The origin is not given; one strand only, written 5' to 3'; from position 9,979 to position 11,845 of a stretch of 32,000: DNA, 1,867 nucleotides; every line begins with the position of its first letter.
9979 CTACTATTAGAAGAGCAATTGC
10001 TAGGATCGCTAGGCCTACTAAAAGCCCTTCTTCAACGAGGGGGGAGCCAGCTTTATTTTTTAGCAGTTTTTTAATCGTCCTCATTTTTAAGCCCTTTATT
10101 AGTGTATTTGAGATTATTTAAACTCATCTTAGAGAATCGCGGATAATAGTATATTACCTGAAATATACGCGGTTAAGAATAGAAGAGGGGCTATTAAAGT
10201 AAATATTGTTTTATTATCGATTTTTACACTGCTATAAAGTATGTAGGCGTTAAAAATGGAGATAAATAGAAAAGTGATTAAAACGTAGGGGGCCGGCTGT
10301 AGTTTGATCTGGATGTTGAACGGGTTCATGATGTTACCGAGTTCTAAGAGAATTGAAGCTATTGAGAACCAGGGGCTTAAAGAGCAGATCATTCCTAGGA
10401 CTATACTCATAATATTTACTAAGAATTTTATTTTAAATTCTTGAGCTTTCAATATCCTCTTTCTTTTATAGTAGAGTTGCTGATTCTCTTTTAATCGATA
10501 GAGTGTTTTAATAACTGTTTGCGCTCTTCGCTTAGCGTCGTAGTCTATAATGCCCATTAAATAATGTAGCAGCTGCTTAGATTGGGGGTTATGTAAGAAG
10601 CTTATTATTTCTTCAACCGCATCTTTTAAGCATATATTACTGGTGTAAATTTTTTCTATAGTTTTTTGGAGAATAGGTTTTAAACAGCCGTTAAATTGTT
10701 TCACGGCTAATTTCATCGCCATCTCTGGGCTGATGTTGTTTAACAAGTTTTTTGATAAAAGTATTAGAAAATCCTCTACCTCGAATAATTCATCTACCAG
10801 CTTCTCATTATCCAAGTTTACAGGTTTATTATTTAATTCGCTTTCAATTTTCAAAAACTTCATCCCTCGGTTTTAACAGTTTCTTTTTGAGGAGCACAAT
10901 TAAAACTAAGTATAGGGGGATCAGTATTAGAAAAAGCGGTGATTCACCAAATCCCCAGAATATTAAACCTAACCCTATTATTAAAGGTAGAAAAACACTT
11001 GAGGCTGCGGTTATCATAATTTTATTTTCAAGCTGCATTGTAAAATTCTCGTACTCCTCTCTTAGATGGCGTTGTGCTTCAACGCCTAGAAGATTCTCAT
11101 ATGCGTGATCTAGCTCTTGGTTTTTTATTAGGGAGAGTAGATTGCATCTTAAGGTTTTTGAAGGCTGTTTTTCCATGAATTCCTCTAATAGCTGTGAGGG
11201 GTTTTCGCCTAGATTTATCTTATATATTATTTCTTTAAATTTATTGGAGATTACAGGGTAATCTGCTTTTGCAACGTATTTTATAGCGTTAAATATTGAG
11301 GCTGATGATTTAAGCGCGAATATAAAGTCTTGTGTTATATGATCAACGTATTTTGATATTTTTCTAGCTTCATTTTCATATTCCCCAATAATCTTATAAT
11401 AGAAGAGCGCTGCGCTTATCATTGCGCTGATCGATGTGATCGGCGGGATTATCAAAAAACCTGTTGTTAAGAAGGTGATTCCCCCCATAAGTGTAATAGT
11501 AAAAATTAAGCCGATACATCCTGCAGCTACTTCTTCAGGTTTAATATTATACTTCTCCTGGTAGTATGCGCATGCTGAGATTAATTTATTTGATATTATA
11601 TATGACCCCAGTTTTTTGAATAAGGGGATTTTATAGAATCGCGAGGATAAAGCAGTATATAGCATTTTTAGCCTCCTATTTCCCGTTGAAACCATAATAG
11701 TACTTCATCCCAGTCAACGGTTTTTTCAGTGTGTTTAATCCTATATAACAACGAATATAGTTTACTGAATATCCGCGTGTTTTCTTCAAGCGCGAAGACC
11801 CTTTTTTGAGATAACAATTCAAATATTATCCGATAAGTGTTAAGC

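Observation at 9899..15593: Tad/Epd-like type IV filament locus in an archaeal genome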

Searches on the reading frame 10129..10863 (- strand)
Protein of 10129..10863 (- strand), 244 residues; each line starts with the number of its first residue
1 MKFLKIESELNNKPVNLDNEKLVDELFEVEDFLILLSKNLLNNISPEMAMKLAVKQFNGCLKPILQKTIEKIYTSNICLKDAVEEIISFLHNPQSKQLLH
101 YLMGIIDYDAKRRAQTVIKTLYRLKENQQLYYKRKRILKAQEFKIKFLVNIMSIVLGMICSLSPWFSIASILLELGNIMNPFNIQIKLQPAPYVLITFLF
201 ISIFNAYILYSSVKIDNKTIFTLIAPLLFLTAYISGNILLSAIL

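Call 3: search_protein_families(library=pfam, proteins=[window:10129-10863:-], max_evalue=1)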
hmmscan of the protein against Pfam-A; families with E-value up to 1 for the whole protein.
window:10129-10863:- (244 aa): 1 family
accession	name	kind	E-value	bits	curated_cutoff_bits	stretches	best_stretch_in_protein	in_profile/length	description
PF16257.11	UxaE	-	0.034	13.3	27.1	1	84-134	412-463/475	tagaturonate epimerase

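Call 4: search_protein_families(library=ncbifam, proteins=[window:10129-10863:-], max_evalue=1)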
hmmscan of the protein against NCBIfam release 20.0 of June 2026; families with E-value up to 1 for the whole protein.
window:10129-10863:- (244 aa): 0 families

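Call 56: find_homologous_proteins(query=window:10129-10863:-, max_evalue=0.01)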
Query window:10129-10863:- (244 aa): 10 proteins with E <= 0.01 among 477 candidates.
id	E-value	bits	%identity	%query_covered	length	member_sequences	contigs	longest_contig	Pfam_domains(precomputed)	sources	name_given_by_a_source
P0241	1.6e-148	510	100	100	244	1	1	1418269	-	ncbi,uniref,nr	ncbi:MAG: hypothetical protein OdinLCB4_003290 [Candidatus Odinarchaeum yellowstonii]|uniref:Unchara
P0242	3.5e-111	388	76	99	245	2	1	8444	-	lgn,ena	-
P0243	1.7e-106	373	74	99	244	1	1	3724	-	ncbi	ncbi:MAG: hypothetical protein QW739_04500 [Candidatus Odinarchaeota archaeon]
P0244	2.5e-105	369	74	99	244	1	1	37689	-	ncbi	ncbi:MAG: hypothetical protein QW327_00805 [Candidatus Odinarchaeota archaeon]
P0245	4.9e-101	355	70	100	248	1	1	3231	-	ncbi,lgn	-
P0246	1.0e-92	328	66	100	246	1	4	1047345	-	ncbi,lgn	-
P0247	9.6e-77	276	58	86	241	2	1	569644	-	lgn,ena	-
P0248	1.2e-52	197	50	87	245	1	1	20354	-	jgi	jgi:hypothetical protein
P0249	2.3e-52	196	44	92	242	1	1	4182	-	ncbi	ncbi:MAG: hypothetical protein ACTSVV_09210 [Promethearchaeota archaeon]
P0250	1.2e-51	193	44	88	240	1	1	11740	-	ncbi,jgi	ncbi:MAG: hypothetical protein ACTSQY_04245 [Candidatus Odinarchaeia archaeon]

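Call 64: predict_structure(alignment_id=A3)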
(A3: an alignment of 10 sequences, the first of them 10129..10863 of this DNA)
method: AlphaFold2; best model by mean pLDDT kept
length: 244 residues; sequences in the alignment: 10
mean_pLDDT: 76.4   pTM: 0.57
mean pLDDT of the five models: 76.4, 74.1, 74.0, 71.3, 63.7
residues with pLDDT >= 90: 9; 70-90: 183; 50-70: 33; < 50: 19
segments of 3 or more residues with pLDDT < 50: 1-16
pLDDT, mean of each block of 10 residues (from residue 1): 32 50 85 88 82 88 86 80 86 85 73 80 82 83 88 88 60 51 55 81 87 77 87 83 71
secondary structure, 60 per line:
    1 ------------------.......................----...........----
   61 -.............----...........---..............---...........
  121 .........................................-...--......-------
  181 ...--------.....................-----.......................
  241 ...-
elements in order: H19-41 H46-56 H62-74 H79-89 H93-106 H110-161 H168-173 H192-212 H218-243

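Call 69: fold_search(model_id=the predicted structure, library=pdb)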
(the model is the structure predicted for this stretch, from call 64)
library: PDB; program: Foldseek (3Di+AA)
matches with E <= 10: 108; with E <= 0.001: 0
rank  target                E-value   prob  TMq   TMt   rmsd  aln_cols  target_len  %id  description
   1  6bs9_A                4.6e-01  0.99  0.35  0.58   4.0       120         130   10  Stage III sporulation protein AB (SpoIIIAB) (released 2018-01-17)
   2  3jc8_Ca               7.9e-01  0.30  0.25  0.21  12.4       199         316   10  Architectural model of the type IVa pilus machine in a piliated state (released 2016-03-16)
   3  3c1q_A                9.2e-01  0.87  0.31  0.56   4.1       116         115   12  The three-dimensional structure of the cytoplasmic domains of EpsF from the Type 2 Secretion System of Vibrio cholerae (released 2009-02-03)
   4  5nbg_B                1.0e+00  0.91  0.32  0.63   4.2       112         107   16  Structure of the cytoplasmic domain I of OutF in the D. dadantii type II secretion system (released 2018-03-21)
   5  2vmb_A                1.1e+00  0.57  0.26  0.44   6.4       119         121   13  The three-dimensional structure of the cytoplasmic domains of EpsF from the Type 2 Secretion System of Vibrio cholerae (released 2009-02-10)
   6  2whn_B                1.2e+00  0.93  0.32  0.65   3.5       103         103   13  N-terminal domain from the PilC type IV pilus biogenesis protein (released 2010-05-19)
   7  2vmb_B                1.3e+00  0.82  0.32  0.57   4.3       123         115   15  The three-dimensional structure of the cytoplasmic domains of EpsF from the Type 2 Secretion System of Vibrio cholerae (released 2009-02-10)
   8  2vma_A                1.6e+00  0.60  0.31  0.53   4.6       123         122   11  The three-dimensional structure of the cytoplasmic domains of EpsF from the Type 2 Secretion System of Vibrio cholerae (released 2009-02-10)
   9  2whn_A                1.6e+00  0.85  0.29  0.57   4.7       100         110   17  N-terminal domain from the PilC type IV pilus biogenesis protein (released 2010-05-19)
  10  2vma_B                1.7e+00  0.80  0.32  0.59   4.1       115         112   15  The three-dimensional structure of the cytoplasmic domains of EpsF from the Type 2 Secretion System of Vibrio cholerae (released 2009-02-10)
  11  8qae_A                1.7e+00  0.06  0.14  0.16  26.0       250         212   11  X-ray crystal structure of a de novo designed single-chain antiparallel 6-helix alpha-helical barrel, sc-apCC-6-SLLA (released 2024-07-03)
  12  3c1q_B                2.0e+00  0.77  0.35  0.64   3.9       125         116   10  The three-dimensional structure of the cytoplasmic domains of EpsF from the Type 2 Secretion System of Vibrio cholerae (released 2009-02-03)
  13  6s7v                  2.8e+00  0.05  0.17  0.12  27.1       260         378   13  Lipoteichoic acids flippase LtaA (released 2020-04-22)
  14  6bs9_C                3.0e+00  0.75  0.36  0.62   3.8       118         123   10  Stage III sporulation protein AB (SpoIIIAB) (released 2018-01-17)
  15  6bs9_B                3.0e+00  0.69  0.35  0.59   3.9       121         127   11  Stage III sporulation protein AB (SpoIIIAB) (released 2018-01-17)
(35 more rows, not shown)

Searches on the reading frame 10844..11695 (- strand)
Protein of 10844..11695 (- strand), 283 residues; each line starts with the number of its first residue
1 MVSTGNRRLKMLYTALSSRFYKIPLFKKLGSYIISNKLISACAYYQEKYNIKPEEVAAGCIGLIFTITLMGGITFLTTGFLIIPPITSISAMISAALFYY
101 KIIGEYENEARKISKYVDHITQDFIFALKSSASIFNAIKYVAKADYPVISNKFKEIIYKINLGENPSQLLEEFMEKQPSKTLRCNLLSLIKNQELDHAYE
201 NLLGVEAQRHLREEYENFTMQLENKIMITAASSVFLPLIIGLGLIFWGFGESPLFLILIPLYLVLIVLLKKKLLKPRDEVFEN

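Call 3: search_protein_families(library=pfam, proteins=[window:10844-11695:-], max_evalue=1)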
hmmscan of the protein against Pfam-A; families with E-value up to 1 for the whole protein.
window:10844-11695:- (283 aa): 1 family
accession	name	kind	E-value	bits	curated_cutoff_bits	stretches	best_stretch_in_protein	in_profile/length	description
PF00482.28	T2SSF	-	3.2e-07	30.8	25.2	1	124-240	5-121/125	Type II secretion system (T2SS), protein F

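Call 4: search_protein_families(library=ncbifam, proteins=[window:10844-11695:-], max_evalue=1)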
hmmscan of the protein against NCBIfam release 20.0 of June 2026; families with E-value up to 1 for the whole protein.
window:10844-11695:- (283 aa): 2 families
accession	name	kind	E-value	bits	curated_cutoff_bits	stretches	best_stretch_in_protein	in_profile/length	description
NF007455.0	PRK10022.1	equivalog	0.01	15.8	167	1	88-159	79-153/169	putative DNA-binding transcriptional regulator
TIGR04104.1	cxxc_20_cxxc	subfamily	0.7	10.3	45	0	222-269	37-83/93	TIGR04104 family putative zinc finger protein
